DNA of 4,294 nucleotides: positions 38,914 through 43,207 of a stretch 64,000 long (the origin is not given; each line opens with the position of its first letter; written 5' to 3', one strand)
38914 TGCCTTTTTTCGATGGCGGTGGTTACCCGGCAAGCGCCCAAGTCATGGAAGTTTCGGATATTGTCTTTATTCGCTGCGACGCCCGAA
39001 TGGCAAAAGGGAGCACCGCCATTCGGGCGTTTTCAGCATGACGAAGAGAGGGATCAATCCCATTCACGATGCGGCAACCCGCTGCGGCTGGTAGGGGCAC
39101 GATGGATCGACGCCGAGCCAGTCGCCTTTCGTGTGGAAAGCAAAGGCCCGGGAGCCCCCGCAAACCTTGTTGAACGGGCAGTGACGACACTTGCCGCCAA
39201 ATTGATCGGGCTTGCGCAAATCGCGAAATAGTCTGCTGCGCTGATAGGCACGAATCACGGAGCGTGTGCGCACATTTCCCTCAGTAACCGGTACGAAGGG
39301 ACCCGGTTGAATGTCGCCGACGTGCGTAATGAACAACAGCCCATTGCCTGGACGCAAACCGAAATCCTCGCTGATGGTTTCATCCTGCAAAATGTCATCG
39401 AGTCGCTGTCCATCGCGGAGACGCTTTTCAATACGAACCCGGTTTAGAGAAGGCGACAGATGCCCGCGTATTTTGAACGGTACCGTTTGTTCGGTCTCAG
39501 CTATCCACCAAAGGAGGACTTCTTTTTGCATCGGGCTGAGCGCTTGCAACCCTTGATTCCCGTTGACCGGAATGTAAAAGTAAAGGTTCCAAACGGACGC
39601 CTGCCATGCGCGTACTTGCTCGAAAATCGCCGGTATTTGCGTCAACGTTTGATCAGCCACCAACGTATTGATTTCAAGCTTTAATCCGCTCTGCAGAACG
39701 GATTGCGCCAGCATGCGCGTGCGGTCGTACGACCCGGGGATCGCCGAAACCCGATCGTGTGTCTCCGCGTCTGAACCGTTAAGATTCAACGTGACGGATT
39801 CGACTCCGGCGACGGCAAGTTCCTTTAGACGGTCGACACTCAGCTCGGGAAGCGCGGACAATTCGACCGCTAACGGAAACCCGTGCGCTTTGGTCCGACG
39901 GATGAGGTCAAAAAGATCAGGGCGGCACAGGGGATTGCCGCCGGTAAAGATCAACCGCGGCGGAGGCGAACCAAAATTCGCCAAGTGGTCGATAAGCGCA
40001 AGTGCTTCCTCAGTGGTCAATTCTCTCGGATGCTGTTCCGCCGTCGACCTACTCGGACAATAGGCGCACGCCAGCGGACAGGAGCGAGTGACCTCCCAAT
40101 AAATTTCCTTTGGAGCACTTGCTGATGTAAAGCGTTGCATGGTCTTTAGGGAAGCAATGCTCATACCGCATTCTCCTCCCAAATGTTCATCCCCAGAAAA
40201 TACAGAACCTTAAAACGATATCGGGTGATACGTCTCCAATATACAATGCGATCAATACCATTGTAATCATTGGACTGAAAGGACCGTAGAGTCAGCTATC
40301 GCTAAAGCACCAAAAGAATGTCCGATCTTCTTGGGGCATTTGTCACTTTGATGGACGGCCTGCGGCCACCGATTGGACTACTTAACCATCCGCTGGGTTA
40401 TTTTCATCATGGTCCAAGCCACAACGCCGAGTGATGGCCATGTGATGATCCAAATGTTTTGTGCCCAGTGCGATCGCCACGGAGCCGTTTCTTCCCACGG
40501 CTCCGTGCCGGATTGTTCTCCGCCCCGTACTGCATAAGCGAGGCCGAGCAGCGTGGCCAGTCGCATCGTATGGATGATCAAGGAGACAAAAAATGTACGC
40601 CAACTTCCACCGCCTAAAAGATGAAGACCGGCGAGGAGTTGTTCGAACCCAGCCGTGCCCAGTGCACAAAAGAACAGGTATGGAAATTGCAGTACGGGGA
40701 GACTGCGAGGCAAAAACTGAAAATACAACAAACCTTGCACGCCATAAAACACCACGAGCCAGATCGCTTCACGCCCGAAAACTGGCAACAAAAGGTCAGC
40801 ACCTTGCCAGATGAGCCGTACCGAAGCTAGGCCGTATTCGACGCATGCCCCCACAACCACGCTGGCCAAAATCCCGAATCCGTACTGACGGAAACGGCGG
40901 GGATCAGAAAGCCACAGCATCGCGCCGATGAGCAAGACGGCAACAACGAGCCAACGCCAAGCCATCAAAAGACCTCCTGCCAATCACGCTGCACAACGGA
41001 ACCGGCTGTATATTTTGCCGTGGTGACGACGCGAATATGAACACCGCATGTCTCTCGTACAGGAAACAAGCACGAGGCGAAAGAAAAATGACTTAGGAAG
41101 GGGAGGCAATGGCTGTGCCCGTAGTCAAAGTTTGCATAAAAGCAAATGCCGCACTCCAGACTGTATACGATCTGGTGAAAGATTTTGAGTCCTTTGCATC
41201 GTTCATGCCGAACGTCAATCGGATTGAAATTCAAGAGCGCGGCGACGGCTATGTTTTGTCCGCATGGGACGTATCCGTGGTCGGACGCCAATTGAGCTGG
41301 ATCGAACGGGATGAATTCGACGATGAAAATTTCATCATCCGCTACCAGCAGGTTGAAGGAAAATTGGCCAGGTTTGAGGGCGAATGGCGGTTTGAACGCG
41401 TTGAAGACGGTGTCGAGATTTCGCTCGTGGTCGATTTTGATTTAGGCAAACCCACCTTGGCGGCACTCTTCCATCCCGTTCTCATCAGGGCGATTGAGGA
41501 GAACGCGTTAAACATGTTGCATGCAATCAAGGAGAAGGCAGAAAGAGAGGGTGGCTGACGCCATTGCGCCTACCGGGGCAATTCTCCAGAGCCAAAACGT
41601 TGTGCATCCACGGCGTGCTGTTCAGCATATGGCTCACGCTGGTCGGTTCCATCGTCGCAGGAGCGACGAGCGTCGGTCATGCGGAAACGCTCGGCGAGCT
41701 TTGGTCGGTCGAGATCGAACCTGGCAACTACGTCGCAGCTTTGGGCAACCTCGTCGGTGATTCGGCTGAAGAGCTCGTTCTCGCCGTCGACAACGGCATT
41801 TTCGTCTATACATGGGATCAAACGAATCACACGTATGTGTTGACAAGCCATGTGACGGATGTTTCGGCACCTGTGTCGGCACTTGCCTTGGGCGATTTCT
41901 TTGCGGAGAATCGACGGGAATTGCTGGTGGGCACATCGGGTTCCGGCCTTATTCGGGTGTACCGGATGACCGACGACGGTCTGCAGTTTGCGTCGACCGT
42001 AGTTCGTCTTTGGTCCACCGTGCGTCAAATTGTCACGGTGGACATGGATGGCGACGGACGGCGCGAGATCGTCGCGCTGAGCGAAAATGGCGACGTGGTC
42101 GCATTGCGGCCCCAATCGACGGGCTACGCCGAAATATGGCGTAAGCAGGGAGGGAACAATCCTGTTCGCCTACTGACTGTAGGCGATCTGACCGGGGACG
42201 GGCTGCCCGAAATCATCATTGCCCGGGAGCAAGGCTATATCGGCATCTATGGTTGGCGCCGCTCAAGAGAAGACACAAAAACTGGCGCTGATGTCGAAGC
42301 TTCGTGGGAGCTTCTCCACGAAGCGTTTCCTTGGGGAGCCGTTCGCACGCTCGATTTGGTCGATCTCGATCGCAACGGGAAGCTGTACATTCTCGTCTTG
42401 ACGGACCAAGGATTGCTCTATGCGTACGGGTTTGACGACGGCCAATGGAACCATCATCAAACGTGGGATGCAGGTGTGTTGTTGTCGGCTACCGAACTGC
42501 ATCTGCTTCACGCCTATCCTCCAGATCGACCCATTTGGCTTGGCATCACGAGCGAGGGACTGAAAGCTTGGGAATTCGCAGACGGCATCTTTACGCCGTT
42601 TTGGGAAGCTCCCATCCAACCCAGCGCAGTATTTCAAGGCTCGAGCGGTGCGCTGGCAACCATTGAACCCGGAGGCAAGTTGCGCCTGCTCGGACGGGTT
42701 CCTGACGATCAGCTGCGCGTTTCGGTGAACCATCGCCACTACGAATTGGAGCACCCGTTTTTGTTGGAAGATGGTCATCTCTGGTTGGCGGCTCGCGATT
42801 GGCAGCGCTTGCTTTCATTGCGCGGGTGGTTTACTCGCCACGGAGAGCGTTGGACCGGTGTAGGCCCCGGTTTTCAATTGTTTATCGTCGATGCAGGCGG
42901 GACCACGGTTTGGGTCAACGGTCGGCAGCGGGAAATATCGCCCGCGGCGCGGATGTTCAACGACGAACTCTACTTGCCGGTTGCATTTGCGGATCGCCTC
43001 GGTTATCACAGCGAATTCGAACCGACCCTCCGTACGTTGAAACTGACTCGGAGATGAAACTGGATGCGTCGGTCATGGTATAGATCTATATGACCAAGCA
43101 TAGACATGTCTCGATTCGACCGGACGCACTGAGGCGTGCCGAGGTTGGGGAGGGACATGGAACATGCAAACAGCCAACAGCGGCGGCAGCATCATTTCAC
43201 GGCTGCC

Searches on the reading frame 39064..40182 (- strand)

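Call 68: search_protein_families(library=pfam, proteins=[window:39064-40182:-], max_evalue=0.0001)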
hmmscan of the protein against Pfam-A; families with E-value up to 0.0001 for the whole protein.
window:39064-40182:- (372 aa): 1 family
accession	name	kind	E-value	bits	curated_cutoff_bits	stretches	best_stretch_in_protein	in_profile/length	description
PF04055.27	Radical_SAM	-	3.4e-19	70.1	29.5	1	30-175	2-150/166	Radical SAM superfamily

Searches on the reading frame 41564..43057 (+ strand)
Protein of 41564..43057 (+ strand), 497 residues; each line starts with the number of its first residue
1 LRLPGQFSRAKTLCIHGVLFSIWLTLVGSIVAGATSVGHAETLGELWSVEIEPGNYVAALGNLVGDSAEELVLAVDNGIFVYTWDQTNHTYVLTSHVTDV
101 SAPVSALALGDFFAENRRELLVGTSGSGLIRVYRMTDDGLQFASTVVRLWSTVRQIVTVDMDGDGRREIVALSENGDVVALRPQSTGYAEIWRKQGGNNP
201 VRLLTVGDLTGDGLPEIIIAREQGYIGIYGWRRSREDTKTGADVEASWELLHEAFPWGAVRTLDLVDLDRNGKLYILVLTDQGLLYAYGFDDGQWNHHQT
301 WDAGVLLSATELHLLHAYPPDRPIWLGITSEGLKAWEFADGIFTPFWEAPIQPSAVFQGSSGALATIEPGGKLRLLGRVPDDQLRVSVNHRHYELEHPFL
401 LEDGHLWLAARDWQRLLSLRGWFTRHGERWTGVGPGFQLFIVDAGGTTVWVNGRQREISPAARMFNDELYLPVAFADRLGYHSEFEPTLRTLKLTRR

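Call 31: search_protein_families(library=pfam, proteins=[window:41564-43057:+], max_evalue=0.001)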
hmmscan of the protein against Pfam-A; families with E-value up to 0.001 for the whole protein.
window:41564-43057:+ (497 aa): 4 families
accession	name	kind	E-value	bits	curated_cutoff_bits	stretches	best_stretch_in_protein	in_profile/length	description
PF13517.12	FG-GAP_3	-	1.2e-14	55.1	26.9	2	160-218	1-60/61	FG-GAP-like repeat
PF23743.1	Beta-prop_BBS7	-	2.3e-13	50.6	27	2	58-181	174-297/299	BBS7 beta-propeller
PF01839.29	FG-GAP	-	1.3e-06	28.6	22.1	0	204-224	5-25/37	FG-GAP repeat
PF14783.12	BBS2_Mid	-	3e-06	27.7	27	0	106-226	1-105/108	Ciliary BBSome complex subunit 2, middle region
